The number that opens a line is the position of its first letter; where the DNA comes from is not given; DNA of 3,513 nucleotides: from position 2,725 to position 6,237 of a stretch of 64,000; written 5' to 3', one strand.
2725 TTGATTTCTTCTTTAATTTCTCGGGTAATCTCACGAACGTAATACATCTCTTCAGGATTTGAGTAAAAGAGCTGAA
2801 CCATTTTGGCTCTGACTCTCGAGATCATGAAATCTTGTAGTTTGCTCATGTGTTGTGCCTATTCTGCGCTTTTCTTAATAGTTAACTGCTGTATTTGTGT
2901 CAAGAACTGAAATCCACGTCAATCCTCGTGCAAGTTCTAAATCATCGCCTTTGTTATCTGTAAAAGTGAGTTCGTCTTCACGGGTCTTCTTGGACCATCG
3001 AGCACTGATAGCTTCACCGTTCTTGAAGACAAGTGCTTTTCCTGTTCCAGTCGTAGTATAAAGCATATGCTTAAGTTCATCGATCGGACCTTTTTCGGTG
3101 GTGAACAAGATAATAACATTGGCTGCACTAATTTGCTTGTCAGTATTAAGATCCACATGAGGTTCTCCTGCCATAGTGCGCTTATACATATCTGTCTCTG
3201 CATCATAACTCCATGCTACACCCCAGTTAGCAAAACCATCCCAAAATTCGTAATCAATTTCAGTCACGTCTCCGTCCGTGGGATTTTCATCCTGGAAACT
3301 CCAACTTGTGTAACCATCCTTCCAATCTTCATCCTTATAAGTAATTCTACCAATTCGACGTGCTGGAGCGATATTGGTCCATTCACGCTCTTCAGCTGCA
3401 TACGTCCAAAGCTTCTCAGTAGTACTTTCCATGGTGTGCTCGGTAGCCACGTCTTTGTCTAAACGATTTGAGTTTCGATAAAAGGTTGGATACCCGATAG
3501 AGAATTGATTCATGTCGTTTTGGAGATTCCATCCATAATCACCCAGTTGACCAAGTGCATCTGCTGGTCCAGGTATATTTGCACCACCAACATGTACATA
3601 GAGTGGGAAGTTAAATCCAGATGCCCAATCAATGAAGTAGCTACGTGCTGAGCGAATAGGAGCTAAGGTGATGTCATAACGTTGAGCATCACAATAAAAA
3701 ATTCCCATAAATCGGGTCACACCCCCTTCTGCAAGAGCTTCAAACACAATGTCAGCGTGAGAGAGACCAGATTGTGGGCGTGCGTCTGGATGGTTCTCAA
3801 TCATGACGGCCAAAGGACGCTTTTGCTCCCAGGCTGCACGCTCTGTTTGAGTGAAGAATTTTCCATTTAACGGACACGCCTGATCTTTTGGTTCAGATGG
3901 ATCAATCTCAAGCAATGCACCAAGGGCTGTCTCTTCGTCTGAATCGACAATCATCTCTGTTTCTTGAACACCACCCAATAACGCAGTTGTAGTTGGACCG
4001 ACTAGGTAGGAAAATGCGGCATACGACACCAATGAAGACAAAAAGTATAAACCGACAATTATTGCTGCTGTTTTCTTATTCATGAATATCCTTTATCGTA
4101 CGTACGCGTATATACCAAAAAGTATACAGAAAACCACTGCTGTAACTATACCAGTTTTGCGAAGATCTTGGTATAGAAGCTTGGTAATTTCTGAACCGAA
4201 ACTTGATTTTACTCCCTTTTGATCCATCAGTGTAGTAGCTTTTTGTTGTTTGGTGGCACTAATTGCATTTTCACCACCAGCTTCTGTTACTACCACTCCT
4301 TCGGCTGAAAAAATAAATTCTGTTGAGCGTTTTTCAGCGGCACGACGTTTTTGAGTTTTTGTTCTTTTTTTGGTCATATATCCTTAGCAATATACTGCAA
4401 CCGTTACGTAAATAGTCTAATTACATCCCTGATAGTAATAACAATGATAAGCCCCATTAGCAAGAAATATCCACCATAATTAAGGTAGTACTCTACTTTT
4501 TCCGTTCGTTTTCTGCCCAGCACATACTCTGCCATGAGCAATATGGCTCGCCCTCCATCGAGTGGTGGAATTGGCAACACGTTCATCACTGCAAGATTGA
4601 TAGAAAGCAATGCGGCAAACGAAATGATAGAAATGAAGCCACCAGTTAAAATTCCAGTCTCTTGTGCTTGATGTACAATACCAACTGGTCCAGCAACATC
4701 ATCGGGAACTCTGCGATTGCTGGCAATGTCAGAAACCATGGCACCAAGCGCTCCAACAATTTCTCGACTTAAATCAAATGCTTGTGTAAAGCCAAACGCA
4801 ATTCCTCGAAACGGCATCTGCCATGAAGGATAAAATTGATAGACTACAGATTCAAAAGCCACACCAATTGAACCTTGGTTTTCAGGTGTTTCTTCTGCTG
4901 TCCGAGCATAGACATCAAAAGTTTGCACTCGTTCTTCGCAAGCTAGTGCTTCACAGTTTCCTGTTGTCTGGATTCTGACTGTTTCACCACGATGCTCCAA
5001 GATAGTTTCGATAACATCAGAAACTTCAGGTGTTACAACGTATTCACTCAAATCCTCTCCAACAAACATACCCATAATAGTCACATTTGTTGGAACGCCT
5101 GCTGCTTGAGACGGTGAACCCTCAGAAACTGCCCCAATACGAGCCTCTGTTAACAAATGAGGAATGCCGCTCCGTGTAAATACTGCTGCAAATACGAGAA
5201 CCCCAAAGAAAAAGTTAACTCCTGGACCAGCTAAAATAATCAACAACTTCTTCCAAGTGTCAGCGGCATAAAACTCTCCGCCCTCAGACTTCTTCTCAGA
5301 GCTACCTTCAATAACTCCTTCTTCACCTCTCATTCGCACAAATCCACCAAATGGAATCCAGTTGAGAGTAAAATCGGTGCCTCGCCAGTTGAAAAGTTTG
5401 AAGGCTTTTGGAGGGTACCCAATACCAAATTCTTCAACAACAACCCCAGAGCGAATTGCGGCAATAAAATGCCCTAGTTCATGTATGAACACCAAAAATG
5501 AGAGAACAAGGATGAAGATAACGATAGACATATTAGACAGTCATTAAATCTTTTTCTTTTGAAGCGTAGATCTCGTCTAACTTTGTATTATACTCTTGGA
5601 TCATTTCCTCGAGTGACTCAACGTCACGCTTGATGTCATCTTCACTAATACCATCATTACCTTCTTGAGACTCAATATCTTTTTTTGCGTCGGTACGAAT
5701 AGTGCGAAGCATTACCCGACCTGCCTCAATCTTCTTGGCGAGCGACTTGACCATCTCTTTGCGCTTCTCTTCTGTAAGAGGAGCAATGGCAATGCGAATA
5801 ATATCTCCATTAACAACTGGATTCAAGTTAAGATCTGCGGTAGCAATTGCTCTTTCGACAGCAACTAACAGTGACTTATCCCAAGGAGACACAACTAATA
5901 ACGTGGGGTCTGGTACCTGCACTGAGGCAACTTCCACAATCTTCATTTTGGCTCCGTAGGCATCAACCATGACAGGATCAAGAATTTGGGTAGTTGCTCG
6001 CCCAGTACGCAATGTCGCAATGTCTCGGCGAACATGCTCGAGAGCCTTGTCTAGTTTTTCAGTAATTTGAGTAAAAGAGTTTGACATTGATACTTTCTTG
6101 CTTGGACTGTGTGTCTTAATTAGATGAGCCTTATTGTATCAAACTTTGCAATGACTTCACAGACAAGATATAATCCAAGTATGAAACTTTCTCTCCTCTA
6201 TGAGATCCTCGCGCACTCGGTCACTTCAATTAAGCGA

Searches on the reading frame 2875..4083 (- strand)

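Call 66: search_protein_families(library=pfam, proteins=[window:2875-4083:-], max_evalue=0.000001)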
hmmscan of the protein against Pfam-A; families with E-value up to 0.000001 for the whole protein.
window:2875-4083:- (402 aa): 2 families
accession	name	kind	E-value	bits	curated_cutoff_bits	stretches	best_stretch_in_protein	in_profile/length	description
PF11258.13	DUF3048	-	8.9e-34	117.2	25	1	85-231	11-144/148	Protein of unknown function (DUF3048) N-terminal domain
PF17479.7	DUF3048_C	-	4.8e-28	98.2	25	1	289-391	11-114/114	Protein of unknown function (DUF3048) C-terminal domain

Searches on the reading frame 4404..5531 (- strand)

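Call 66: search_protein_families(library=pfam, proteins=[window:4404-5531:-], max_evalue=0.000001)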
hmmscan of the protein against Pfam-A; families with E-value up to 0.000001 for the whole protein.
window:4404-5531:- (375 aa): 1 family
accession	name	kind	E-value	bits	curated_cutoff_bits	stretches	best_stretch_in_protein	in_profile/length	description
PF02163.28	Peptidase_M50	-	1.6e-54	185.1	27.2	1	6-361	2-221/221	Peptidase family M50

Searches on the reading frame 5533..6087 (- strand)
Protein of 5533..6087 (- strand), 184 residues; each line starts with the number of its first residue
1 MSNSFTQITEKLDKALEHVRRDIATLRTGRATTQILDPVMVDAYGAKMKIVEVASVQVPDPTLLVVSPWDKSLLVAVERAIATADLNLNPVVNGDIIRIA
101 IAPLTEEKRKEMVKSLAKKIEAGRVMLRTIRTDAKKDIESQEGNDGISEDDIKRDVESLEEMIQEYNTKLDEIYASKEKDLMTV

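Call 66: search_protein_families(library=pfam, proteins=[window:5533-6087:-], max_evalue=0.000001)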
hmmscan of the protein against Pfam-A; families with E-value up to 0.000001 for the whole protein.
window:5533-6087:- (184 aa): 1 family
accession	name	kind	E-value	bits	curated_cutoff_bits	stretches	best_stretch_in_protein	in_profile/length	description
PF01765.24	RRF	-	4.2e-52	176.7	29.7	1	20-182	2-164/164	Ribosome recycling factor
